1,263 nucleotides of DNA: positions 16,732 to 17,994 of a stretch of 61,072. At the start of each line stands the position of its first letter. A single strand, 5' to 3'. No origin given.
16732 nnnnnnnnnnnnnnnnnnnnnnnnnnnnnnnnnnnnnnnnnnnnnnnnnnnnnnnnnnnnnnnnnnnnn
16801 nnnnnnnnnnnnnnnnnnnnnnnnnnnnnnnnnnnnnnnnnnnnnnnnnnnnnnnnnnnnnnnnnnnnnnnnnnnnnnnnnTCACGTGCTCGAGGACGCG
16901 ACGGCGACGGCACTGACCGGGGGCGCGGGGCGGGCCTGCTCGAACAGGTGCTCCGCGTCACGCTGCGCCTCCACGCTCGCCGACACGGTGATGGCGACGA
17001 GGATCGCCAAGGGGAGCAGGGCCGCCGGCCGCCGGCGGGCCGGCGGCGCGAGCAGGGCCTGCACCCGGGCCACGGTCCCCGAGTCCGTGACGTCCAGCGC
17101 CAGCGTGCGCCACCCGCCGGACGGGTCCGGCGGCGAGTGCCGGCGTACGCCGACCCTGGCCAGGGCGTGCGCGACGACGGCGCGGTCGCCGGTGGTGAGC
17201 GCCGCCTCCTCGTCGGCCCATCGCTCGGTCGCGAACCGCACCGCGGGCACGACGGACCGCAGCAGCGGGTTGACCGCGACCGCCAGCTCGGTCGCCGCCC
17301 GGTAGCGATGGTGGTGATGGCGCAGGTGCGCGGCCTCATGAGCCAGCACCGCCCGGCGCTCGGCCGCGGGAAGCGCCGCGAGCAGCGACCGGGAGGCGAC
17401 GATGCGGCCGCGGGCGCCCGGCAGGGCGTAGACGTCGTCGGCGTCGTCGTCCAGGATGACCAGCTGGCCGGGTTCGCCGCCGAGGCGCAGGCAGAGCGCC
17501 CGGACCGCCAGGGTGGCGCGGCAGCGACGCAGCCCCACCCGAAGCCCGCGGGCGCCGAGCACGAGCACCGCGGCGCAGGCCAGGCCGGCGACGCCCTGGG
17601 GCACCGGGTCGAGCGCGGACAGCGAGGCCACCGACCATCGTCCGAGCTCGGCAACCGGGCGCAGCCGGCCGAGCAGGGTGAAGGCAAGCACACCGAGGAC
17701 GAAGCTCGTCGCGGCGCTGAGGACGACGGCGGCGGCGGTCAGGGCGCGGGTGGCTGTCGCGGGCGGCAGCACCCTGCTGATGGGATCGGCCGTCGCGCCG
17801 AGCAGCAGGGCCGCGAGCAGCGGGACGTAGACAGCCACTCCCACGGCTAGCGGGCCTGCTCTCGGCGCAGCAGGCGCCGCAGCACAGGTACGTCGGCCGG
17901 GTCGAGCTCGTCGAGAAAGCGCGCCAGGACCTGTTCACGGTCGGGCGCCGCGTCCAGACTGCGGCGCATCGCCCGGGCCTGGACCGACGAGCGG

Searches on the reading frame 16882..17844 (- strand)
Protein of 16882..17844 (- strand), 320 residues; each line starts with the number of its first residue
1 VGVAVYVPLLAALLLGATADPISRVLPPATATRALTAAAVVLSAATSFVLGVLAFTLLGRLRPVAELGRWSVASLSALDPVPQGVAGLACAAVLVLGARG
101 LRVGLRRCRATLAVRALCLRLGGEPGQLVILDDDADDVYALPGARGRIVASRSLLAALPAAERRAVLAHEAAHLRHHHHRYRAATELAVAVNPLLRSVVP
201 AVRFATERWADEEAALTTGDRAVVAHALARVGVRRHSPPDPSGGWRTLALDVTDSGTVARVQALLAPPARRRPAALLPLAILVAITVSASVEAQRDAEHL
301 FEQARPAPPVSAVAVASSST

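Call 6: search_protein_families(library=pfam, proteins=[window:16882-17844:-])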
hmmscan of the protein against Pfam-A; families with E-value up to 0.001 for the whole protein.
window:16882-17844:- (320 aa): 1 family
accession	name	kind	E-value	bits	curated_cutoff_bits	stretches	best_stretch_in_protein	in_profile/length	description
PF01435.24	Peptidase_M48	-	7.4e-10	39.4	20.3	1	133-213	33-114/186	Peptidase family M48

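Call 37: search_protein_families(library=ncbifam, proteins=[window:16882-17844:-], max_evalue=0.001)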
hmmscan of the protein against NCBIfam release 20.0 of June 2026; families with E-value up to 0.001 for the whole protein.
window:16882-17844:- (320 aa): 0 families

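Call 42: search_solved_structures(query=window:16882-17844:-, max_evalue=1, show_alignments=2)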
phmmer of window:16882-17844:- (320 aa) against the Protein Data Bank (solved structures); distinct sequences matched with E-value up to 1: 1.
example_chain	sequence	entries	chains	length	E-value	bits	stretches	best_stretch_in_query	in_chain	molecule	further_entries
5b7i_B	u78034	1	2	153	0.47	13.3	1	175-229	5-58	Uncharacterized protein AcrF3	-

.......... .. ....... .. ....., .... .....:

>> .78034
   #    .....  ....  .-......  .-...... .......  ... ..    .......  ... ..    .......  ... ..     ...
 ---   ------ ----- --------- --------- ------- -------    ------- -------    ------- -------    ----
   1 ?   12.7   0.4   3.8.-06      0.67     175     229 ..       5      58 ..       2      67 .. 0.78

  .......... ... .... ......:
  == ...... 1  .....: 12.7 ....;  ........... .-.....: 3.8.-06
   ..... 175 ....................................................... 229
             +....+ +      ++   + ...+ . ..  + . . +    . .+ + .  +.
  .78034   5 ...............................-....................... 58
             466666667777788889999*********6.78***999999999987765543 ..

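Call 43: find_homologous_proteins(query=window:16882-17844:-)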
Query window:16882-17844:- (320 aa): 433 proteins with E <= 0.001 among 8000 candidates; the best 120 are listed.
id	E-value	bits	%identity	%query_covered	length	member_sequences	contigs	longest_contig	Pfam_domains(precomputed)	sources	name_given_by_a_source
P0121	2.2e-186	636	99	100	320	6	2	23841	PF01435.25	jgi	jgi:hypothetical protein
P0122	5.8e-159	546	88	98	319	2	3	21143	PF01435.25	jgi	jgi:Zn-dependent protease with chaperone function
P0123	1.7e-143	496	78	100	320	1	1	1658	PF01435.25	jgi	jgi:Zn-dependent protease with chaperone function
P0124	3.4e-131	455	76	95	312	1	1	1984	PF01435.25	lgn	-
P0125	2.0e-130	453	76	96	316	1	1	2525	PF01435.25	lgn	-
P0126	1.2e-129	450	75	96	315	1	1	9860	PF01435.25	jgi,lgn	jgi:Zn-dependent protease with chaperone function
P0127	3.8e-127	442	74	96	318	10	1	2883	PF01435.25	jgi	jgi:Zn-dependent protease with chaperone function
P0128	2.3e-123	430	70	96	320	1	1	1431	PF01435.25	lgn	-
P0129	2.0e-120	420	71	91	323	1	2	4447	PF01435.25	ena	-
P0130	4.3e-120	419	71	95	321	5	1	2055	PF01435.25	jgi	jgi:Zn-dependent protease with chaperone function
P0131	3.2e-119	416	66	100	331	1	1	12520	PF01435.25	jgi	jgi:Zn-dependent protease with chaperone function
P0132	3.9e-119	416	71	91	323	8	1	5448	PF01435.25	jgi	jgi:hypothetical protein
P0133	1.2e-117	411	68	99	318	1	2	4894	PF01435.25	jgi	jgi:Zn-dependent protease with chaperone function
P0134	4.0e-116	406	71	95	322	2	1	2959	PF01435.25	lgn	-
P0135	3.9e-115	403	71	96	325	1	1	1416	PF01435.25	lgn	-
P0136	8.3e-115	401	70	96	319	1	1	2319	PF01435.25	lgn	-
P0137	3.1e-114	400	70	98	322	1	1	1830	PF01435.25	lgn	-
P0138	3.1e-114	400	67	99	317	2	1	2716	PF01435.25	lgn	-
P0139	3.9e-114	399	70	96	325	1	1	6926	PF01435.25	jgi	jgi:peptidase M48-like protein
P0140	1.9e-112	394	68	96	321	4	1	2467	PF01435.25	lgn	-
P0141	2.2e-112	394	67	96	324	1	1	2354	PF01435.25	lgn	-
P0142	9.8e-110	385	68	96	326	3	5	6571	PF01435.25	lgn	-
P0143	6.8e-107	376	65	95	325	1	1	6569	PF01435.25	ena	-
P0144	1.5e-103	365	67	89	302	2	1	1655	PF01435.25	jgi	jgi:hypothetical protein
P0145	7.0e-94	333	61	95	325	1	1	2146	PF01435.25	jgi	jgi:Zn-dependent protease with chaperone function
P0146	2.1e-91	325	58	95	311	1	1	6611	PF01435.25,PF05569.18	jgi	jgi:hypothetical protein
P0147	5.7e-90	320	59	95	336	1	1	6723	PF01435.25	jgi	jgi:Zn-dependent protease with chaperone function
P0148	6.6e-90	320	58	95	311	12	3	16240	PF01435.25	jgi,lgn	jgi:Zn-dependent protease with chaperone function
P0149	8.9e-90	319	61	94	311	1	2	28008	PF01435.25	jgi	jgi:Zn-dependent protease with chaperone function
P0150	6.1e-89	317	58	95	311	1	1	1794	PF01435.25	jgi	jgi:Zn-dependent protease with chaperone function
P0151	7.8e-89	316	58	95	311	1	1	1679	PF01435.25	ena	-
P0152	2.2e-88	315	59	95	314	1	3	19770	PF01435.25,PF05569.18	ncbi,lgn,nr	ncbi:MAG: M56 family metallopeptidase [Spirochaetaceae bacterium]|nr:M56 family metallopeptidase [Sp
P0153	5.1e-88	314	59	95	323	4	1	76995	PF01435.25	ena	-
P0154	4.9e-87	310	57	95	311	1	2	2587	PF01435.25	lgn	-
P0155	6.8e-87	310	57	94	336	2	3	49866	PF01435.25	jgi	jgi:hypothetical protein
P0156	1.2e-86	309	57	95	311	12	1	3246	PF01435.25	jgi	jgi:Zn-dependent protease with chaperone function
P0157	1.3e-86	309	58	95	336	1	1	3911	PF01435.25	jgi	jgi:Zn-dependent protease with chaperone function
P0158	4.2e-86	307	55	89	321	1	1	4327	PF01435.25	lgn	-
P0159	1.2e-85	306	58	95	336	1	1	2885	PF01435.25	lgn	-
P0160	4.6e-85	304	55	97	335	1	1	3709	PF01435.25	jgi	jgi:Peptidase family M48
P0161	8.0e-85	303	57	95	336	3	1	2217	PF01435.25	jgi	jgi:Zn-dependent protease with chaperone function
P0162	9.4e-85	303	55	95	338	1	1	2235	PF01435.25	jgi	jgi:hypothetical protein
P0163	1.4e-84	302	57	95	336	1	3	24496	PF01435.25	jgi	jgi:Zn-dependent protease with chaperone function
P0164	1.4e-84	302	55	94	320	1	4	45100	PF01435.25,PF05569.18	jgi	jgi:hypothetical protein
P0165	9.8e-84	299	57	94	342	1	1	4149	PF01435.25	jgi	jgi:Peptidase family M48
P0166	1.3e-83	299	55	95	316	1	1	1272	PF01435.25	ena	-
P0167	2.1e-83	298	58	95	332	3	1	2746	PF01435.25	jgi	-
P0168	2.9e-83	298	57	95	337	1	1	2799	PF01435.25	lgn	-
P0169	3.6e-83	298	55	98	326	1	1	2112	PF01435.25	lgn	-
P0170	4.0e-83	298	57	80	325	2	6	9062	PF01435.25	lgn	-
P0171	2.4e-82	295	55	94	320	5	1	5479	PF01435.25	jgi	-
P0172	7.2e-82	293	54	94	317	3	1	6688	PF01435.25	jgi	jgi:hypothetical protein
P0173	1.8e-81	292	54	95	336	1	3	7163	PF01435.25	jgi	jgi:hypothetical protein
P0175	3.9e-81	291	56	94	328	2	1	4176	PF01435.25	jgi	jgi:hypothetical protein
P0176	4.6e-81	291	55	95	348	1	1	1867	PF01435.25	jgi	jgi:Zn-dependent protease with chaperone function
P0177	1.4e-80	289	55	95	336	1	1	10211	PF01435.25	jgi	jgi:Peptidase family M48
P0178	1.7e-80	289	54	94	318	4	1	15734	PF01435.25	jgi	jgi:Zn-dependent protease with chaperone function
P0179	3.4e-80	288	56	88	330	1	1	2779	PF01435.25,PF05569.18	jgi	jgi:hypothetical protein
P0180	3.7e-79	284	55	90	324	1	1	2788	PF01435.25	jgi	jgi:Zn-dependent protease with chaperone function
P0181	4.2e-79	284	56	94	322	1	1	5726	PF01435.25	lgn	-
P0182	1.5e-78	283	53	91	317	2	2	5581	PF01435.25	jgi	jgi:peptidase M48-like protein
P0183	3.0e-78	281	55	95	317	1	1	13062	PF01435.25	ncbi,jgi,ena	jgi:Zn-dependent protease with chaperone function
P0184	4.9e-78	281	56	95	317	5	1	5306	PF01435.25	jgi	-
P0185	6.5e-78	280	55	95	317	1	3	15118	PF01435.25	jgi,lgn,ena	-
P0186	2.9e-77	278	56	95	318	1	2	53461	PF01435.25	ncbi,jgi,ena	jgi:Zn-dependent protease with chaperone function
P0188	3.9e-76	275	52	99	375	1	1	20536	PF01435.25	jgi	jgi:peptidase M48-like protein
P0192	2.6e-72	262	63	73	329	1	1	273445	PF01435.25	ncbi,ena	-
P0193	5.4e-71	258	51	95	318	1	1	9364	PF01435.25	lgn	-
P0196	1.1e-68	250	53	95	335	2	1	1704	PF01435.25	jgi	jgi:hypothetical protein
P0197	1.2e-68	250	53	96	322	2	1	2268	PF01435.25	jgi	jgi:hypothetical protein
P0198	2.9e-67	245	52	93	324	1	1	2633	PF01435.25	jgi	jgi:peptidase M48-like protein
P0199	6.8e-67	244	53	95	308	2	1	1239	PF01435.25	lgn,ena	-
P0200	9.4e-67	244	49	95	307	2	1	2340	PF01435.25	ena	-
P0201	2.3e-66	242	52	94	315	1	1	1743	PF01435.25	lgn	-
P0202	4.9e-66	241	51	94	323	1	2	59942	PF01435.25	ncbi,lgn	ncbi:MAG: M48 family metalloprotease [Nocardioidaceae bacterium]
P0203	6.5e-66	241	49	95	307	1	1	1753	PF01435.25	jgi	jgi:hypothetical protein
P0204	1.6e-65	240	50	95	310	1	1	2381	PF01435.25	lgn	-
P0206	4.9e-65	238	56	75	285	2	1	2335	PF01435.25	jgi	jgi:Zn-dependent protease with chaperone function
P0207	8.1e-65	237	50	96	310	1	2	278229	PF01435.25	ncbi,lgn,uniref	ncbi:M48 family metalloprotease [Modestobacter sp. NPDC049651]|uniref:M48 family metalloprotease n=1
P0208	1.8e-64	236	48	95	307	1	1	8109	PF01435.25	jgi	-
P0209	8.3e-64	234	50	95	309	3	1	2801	PF01435.25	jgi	jgi:Zn-dependent protease with chaperone function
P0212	8.1e-63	231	53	97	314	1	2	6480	PF01435.25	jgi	jgi:hypothetical protein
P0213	1.0e-62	230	53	85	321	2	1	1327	PF01435.25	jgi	jgi:Peptidase family M48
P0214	1.4e-62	230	48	95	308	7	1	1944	PF01435.25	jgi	jgi:Zn-dependent protease with chaperone function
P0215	1.7e-62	230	55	75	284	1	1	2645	PF01435.25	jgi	jgi:Zn-dependent protease with chaperone function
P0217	5.6e-62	228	49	96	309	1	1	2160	PF01435.25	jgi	jgi:beta-lactamase regulating signal transducer with metallopeptidase domain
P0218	6.2e-62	228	48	95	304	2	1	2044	PF01435.25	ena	-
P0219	1.2e-61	227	51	93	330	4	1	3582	PF01435.25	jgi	jgi:Peptidase family M48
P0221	3.2e-61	226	48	89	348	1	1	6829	PF01435.25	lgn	-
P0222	3.8e-61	225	51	94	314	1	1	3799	PF01435.25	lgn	-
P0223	5.3e-61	225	51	94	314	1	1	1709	PF01435.25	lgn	-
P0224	3.6e-60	222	50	94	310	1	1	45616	PF01435.25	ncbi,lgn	ncbi:MAG: M48 family metalloprotease [Mycobacteriales bacterium]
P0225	7.5e-60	221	48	89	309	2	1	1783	PF01435.25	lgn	-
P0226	2.3e-59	220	62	61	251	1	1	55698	PF01435.25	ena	-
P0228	1.4e-57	214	44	96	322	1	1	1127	PF01435.25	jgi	jgi:hypothetical protein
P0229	4.3e-57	212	45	96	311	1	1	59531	PF01435.25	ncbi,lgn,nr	ncbi:MAG TPA: M48 family metalloprotease [Dermatophilaceae bacterium]|nr:M48 family metalloprotease 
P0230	1.0e-56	211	49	94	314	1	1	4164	PF01435.25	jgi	jgi:hypothetical protein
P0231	1.4e-56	210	47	94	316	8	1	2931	PF01435.25,PF05569.18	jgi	jgi:hypothetical protein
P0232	1.5e-56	210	46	98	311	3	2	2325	PF01435.25,PF05569.18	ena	-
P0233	2.1e-56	210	44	95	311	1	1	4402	PF01435.25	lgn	-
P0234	2.4e-56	210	46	97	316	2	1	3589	PF01435.25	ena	-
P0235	2.6e-56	209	43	95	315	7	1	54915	PF01435.25,PF05569.18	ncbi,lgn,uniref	ncbi:M56 family metallopeptidase [Streptosporangium subroseum]|uniref:M56 family metallopeptidase n=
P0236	6.8e-56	208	48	94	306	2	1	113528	PF01435.25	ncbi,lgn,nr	ncbi:MAG TPA: M48 family metalloprotease [Mycobacteriales bacterium]|nr:M48 family metalloprotease [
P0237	7.3e-56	208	46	91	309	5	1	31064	PF01435.25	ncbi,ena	-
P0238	1.0e-55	208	44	92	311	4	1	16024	PF01435.25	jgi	-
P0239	2.2e-55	206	44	96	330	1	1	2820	PF01435.25,PF05569.18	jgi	jgi:Zn-dependent protease with chaperone function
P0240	2.9e-55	206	46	94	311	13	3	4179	PF01435.25,PF05569.18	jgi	jgi:hypothetical protein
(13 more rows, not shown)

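Call 46: find_encoding_contigs(protein=P0207, flank=10000, max_places=1)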
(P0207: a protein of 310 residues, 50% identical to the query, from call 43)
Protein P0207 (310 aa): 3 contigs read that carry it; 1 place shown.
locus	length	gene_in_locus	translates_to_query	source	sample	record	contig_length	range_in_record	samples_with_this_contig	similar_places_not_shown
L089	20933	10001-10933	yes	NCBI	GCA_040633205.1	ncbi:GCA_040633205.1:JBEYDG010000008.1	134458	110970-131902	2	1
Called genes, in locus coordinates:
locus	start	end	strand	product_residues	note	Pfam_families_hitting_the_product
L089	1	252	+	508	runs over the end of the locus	PF07690:MFS_1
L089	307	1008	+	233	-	PF00561:Abhydrolase_1, PF12697:Abhydrolase_6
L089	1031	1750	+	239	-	PF02585:PIG-L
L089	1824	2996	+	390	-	PF00563:EAL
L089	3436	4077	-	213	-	PF04961:FTCD_C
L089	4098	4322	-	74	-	-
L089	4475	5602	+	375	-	PF01594:AI-2E_transport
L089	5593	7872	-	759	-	PF00990:GGDEF, PF00563:EAL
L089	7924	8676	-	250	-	-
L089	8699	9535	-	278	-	PF02673:BacA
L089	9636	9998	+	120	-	PF03965:Penicillinase_R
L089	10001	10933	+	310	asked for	PF01435:Peptidase_M48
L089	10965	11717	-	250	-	PF23441:SDR, PF00106:adh_short, PF01370:Epimerase, PF08659:KR, PF13561:adh_short_C2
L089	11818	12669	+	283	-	PF13560:HTH_31, PF01381:HTH_3, PF17765:MLTR_LBD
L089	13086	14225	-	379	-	-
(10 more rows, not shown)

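Call 47: find_encoding_contigs(protein=P0121, flank=10000, max_places=2)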
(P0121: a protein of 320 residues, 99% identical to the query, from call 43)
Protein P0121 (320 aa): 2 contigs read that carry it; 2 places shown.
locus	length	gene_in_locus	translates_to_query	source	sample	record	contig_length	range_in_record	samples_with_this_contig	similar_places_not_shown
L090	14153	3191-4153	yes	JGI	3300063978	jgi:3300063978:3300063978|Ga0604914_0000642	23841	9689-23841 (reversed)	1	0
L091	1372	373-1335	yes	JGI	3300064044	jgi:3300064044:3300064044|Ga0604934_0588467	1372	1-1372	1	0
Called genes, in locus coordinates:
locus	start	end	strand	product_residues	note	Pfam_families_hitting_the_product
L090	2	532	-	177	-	?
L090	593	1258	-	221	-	PF01144:CoA_trans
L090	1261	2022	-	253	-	PF01144:CoA_trans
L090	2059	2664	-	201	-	PF09335:VTT_dom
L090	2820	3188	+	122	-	PF03965:Penicillinase_R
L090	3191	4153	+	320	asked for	PF01435:Peptidase_M48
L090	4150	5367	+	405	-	PF07690:MFS_1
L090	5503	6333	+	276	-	PF00563:EAL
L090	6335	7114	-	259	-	PF14378:PAP2_3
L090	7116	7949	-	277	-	PF02585:PIG-L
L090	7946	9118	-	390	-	PF13439:Glyco_transf_4, PF13579:Glyco_trans_4_4, PF20706:GT4-conflict, PF00534:Glycos_transf_1, PF13692:Glyco_trans_1_4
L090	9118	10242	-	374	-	PF03706:LPG_synthase_TM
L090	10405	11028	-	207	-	PF01810:LysE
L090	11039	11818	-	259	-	PF03372:Exo_endo_phos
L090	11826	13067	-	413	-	PF07228:SpoIIE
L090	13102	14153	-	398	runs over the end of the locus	PF07786:HGSNAT_cat, PF01757:Acyl_transf_3 (weak)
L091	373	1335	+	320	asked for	PF01435:Peptidase_M48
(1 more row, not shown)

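Call 58: predict_structure(alignment_id=A1)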
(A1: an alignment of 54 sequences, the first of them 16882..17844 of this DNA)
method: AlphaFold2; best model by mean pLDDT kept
length: 320 residues; sequences in the alignment: 54
mean_pLDDT: 92.6   pTM: 0.88
mean pLDDT of the five models: 92.6, 91.2, 90.4, 90.2, 89.6
residues with pLDDT >= 90: 271; 70-90: 28; 50-70: 21; < 50: 0
segments of 3 or more residues with pLDDT < 50: none
pLDDT, mean of each block of 10 residues (from residue 1): 88 98 96 98 97 95 96 94 94 97 96 93 94 91 91 96 98 97 98 98 98 98 97 82 61 77 95 94 97 95 92 68
secondary structure, 60 per line:
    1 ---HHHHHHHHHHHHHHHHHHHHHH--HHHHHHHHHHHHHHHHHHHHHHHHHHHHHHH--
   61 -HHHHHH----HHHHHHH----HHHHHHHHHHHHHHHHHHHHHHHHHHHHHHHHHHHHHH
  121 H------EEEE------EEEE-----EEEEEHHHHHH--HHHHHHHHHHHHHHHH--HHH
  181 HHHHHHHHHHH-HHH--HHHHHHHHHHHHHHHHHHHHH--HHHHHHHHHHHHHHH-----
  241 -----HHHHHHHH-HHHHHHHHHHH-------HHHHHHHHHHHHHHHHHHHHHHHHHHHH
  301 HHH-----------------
elements in order: H4-25 H28-58 H62-67 H72-78 H83-121 E128-131 E138-141 E147-151 H152-157 H160-175 H178-191 H198-218 H221-235 H246-253 H255-265 H273-303

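Call 62: fold_search(model_id=the predicted structure, library=pdb)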
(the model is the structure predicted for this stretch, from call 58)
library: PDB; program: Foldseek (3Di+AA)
matches with E <= 10: 62; with E <= 0.001: 0
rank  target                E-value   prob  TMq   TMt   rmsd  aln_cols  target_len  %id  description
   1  8exs_A                3.0e-01  0.93  0.32  0.20  14.7       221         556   12  Cryo-EM structure of S. aureus BlaR1 F284A mutant (released 2023-01-11)
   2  8exq_A                4.1e-01  0.92  0.32  0.20  15.8       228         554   10  Cryo-EM structure of S. aureus BlaR1 with C1 symmetry (released 2023-01-11)
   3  6ait_E                4.6e-01  0.87  0.29  0.23  22.7       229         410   18  Crystal structure of E. coli BepA (released 2018-12-26)
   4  4il3_A                5.7e-01  0.92  0.28  0.22   9.8       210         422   18  Crystal Structure of S. mikatae Ste24p (released 2013-02-20)
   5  8exp_A                6.2e-01  0.89  0.33  0.21  15.6       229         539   10  Cryo-EM structure of S. aureus BlaR1 with C2 symmetry (released 2023-01-11)
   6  8e6h                  8.1e-01  0.06  0.13  0.11  22.7       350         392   14  X-ray structure of the Deinococcus radiodurans Nramp/MntH divalent transition metal transporter A47W mutant in an occlud (released 2023-05-03)
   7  8ext_A                1.4e+00  0.69  0.33  0.21  15.3       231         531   10  Cryo-EM structure of S. aureus BlaR1 F284A mutant in complex with ampicillin (released 2023-01-11)
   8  4qhi_A                1.6e+00  0.35  0.15  0.40  16.6       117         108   15  Crystal structure of Methanocaldococcus jannaschii selecase mutant R36W (released 2014-07-16)
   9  4qhi_C                1.9e+00  0.33  0.15  0.40  15.0       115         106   16  Crystal structure of Methanocaldococcus jannaschii selecase mutant R36W (released 2014-07-16)
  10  8exr_A                2.1e+00  0.77  0.31  0.40   7.9       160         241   10  Cryo-EM structure of S. aureus BlaR1 TM and zinc metalloprotease domain (released 2023-01-11)
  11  9uat_A                2.3e+00  0.04  0.14  0.10  24.4       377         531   12  The structure of mCAT1 in complex with its substrate ornithine and the RBD of FrMLV. (released 2026-02-11)
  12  4qhi_B                2.5e+00  0.33  0.15  0.38  10.2        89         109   19  Crystal structure of Methanocaldococcus jannaschii selecase mutant R36W (released 2014-07-16)
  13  4qhi_D                2.6e+00  0.38  0.14  0.38   9.1        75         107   20  Crystal structure of Methanocaldococcus jannaschii selecase mutant R36W (released 2014-07-16)
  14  9h5u_A                2.7e+00  0.03  0.12  0.11  19.9       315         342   12  ATP-bound human mitochondrial Hsp60 double-ring complex (C1) (released 2025-11-05)
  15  2ypt_E                3.2e+00  0.72  0.29  0.23   8.9       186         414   18  Crystal structure of the human nuclear membrane zinc metalloprotease ZMPSTE24 mutant (E336A) in complex with a synthet (released 2012-12-05)
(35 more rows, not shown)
